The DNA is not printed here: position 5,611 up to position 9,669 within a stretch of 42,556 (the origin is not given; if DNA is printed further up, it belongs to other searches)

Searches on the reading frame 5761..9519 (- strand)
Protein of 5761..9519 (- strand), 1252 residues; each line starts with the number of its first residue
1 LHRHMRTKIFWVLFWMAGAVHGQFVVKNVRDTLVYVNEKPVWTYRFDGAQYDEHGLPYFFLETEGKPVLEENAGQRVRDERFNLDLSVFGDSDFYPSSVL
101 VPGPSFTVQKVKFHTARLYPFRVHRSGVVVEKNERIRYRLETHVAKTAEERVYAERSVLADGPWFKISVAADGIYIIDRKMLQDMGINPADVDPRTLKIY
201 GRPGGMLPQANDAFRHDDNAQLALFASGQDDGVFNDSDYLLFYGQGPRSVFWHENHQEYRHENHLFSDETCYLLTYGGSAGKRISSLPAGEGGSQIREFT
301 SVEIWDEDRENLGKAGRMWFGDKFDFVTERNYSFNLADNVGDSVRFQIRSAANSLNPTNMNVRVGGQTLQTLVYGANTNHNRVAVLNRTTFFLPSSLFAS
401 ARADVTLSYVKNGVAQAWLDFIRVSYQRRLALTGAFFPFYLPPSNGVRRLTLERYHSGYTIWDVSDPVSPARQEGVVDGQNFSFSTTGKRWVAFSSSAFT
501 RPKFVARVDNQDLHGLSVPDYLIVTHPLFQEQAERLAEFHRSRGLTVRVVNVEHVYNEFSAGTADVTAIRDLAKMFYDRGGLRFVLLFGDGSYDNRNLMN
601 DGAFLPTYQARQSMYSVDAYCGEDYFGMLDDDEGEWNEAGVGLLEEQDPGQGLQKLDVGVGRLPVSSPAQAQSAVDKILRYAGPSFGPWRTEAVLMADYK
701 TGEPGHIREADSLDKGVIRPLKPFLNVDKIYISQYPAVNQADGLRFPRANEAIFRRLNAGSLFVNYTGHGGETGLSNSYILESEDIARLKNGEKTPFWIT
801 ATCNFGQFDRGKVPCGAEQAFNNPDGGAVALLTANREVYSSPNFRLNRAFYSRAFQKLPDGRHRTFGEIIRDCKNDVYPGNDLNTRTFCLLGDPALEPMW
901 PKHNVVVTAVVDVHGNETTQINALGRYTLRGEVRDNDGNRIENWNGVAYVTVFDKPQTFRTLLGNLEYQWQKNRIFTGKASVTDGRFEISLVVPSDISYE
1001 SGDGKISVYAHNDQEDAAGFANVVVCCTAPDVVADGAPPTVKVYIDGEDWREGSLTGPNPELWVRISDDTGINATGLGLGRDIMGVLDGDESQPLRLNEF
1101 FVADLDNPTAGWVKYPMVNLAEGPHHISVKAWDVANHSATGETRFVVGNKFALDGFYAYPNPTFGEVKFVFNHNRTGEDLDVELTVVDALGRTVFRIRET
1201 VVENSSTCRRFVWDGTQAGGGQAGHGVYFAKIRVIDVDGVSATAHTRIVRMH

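Call 5: search_protein_families(library=pfam, proteins=[window:5761-9519:-])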
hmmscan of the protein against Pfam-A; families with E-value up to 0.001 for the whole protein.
window:5761-9519:- (1252 aa): 1 family
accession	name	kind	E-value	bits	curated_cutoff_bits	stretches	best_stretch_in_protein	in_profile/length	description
PF01364.23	Peptidase_C25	-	1.2e-103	347.7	23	1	521-897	1-373/374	Peptidase family C25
